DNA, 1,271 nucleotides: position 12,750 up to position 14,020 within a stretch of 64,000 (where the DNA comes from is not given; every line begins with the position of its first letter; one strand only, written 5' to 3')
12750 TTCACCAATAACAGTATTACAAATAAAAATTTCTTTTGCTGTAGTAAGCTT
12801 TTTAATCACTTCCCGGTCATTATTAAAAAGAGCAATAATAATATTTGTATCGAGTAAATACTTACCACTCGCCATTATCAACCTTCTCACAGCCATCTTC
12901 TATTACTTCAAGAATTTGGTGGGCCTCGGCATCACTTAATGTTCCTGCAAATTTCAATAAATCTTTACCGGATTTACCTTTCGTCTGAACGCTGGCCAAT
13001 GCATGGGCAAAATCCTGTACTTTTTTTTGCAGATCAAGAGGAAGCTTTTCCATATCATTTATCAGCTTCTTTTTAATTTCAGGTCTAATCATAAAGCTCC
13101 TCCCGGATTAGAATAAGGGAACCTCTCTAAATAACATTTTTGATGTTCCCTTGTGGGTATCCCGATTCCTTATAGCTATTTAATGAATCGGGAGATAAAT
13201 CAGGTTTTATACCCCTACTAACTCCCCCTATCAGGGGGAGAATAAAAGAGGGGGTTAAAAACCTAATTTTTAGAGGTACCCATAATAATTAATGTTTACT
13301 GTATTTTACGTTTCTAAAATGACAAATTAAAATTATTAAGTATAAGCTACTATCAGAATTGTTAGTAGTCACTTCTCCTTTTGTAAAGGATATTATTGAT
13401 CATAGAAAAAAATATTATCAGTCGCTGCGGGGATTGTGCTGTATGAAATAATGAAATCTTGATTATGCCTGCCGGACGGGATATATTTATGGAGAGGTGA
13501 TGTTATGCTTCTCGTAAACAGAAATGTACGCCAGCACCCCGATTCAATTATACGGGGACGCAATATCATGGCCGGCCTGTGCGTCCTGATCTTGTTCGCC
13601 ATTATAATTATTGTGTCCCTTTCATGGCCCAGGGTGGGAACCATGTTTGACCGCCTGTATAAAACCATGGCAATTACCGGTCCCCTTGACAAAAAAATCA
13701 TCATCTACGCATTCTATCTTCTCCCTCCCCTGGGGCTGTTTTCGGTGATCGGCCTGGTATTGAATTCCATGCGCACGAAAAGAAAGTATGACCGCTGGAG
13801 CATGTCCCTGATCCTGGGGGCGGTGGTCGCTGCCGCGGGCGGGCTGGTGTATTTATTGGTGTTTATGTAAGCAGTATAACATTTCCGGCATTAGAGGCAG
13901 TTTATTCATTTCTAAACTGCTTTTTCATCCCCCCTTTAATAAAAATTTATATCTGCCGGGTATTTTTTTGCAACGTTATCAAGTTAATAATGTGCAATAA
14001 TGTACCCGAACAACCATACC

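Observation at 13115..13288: Third copy of the repeat carries compensatory stem changes and extra hairpins, so the element has a conserved secondary structure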

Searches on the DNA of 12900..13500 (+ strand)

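Call 28: search_rna_families(source=window, start=12900, end=13500, threshold=evalue, max_evalue=5)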
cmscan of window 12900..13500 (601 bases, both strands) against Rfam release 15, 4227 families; matches with E-value up to 5: 6.
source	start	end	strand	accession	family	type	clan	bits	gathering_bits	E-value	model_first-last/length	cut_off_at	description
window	13199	13276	-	RF03545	Flavi_ISFV_CRE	Cis-reg;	-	21.5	41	0.61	1-89/89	no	Insect-specific Flavivirus 3' UTR cis-acting replication element (CRE)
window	13217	13285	-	RF02589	Spy779816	Gene; sRNA;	-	21.1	67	0.65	1-88/88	no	S. pyogenes small RNA 779816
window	13198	13268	+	RF03861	mir-4484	Gene; miRNA;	-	17.5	90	3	1-89/89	no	mir-4484 microRNA precursor family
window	13160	13327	+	RF01263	snR191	Gene; snRNA; snoRNA; HACA-box;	CL00043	16.5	46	0.21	1-273/273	no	Small nucleolar RNA snR191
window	13033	13107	-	RF00810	mir-85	Gene; miRNA;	-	15.8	68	4.7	1-82/82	no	mir-85 microRNA precursor family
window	13377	13489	+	RF01402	STnc150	Gene; sRNA;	-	11.9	60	4.8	1-267/267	no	STnc150 Hfq binding RNA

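Call 62: search_dna_similar(query=window:13113-13285:+, collection=phages, mode=distant, max_evalue=0.01, max_rows=10)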
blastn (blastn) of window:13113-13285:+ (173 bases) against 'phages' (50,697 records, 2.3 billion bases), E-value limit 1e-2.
No match.

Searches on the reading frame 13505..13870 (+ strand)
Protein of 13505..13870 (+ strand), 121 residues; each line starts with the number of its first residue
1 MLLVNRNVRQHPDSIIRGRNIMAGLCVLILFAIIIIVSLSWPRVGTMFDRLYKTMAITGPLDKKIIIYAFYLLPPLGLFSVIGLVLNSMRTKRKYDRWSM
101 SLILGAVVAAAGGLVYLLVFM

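Call 18: search_protein_families(library=pfam, proteins=[window:13505-13870:+], max_evalue=0.01)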
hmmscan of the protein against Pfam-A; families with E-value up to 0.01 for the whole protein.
window:13505-13870:+ (121 aa): 2 families
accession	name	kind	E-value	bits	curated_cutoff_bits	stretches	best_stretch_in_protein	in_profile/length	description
PF01794.25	Ferric_reduct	-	0.0037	17.8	28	0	8-48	64-103/121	Ferric reductase like transmembrane component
PF16927.11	HisKA_7TM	-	0.006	16.9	28.6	1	20-118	89-188/224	N-terminal 7TM region of histidine kinase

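Call 47: find_encoding_contigs(protein=window:13505-13870:+, flank=4000, max_places=8)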
Protein window:13505-13870:+ (121 aa): 11 contigs read that carry it; 8 places shown.
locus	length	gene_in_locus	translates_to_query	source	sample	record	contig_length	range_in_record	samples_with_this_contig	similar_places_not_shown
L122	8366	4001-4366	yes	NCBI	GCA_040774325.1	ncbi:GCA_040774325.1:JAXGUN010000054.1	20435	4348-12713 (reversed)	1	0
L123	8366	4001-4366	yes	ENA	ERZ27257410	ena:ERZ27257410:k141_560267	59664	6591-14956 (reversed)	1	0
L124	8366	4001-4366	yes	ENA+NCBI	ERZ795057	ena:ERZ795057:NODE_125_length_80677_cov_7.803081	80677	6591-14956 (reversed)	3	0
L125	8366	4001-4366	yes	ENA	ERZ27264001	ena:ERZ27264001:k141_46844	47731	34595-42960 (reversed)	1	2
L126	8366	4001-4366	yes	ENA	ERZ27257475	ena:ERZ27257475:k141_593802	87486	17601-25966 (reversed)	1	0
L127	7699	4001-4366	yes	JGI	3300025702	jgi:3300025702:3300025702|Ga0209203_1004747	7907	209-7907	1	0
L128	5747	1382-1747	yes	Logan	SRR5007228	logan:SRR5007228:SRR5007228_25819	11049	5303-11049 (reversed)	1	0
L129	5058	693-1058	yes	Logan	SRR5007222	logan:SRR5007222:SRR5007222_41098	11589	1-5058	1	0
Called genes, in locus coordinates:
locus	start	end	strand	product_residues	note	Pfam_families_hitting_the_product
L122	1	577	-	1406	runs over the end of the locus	PF25059:FN3_DSCAM-DSCAML_C (faint), PF07495:Y_Y_Y (faint), PF17210:SdrD_B (faint), PF22904:NOMO1-like_2nd (faint), PF13620:CarboxypepD_reg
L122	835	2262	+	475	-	PF00133:tRNA-synt_1 (faint), PF01406:tRNA-synt_1e, PF01921:tRNA-synt_1f (faint), PF09334:tRNA-synt_1g (weak), PF09190:DALR_2, PF23493:CysS_C (weak)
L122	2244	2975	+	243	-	PF08032:SpoU_sub_bind, PF00588:SpoU_methylase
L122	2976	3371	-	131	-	PF01850:PIN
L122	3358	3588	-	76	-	-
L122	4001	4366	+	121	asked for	-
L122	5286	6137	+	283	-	-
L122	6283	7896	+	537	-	PF00989:PAS (weak), PF13581:HATPase_c_2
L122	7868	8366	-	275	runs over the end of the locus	PF12849:PBP_like_2, PF13531:SBP_bac_11, PF12727:PBP_like (weak)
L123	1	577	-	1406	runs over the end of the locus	PF25059:FN3_DSCAM-DSCAML_C (faint), PF07495:Y_Y_Y (faint), PF17210:SdrD_B (faint), PF22904:NOMO1-like_2nd (faint), PF13620:CarboxypepD_reg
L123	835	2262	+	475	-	PF00133:tRNA-synt_1 (faint), PF01406:tRNA-synt_1e, PF01921:tRNA-synt_1f (faint), PF09334:tRNA-synt_1g (weak), PF09190:DALR_2, PF23493:CysS_C (weak)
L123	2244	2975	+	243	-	PF08032:SpoU_sub_bind, PF00588:SpoU_methylase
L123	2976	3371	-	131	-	PF01850:PIN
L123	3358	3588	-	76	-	-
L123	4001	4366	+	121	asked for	-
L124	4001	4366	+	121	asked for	-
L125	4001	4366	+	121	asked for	-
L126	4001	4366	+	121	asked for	-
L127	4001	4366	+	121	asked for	-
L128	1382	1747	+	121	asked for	-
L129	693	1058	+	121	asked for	-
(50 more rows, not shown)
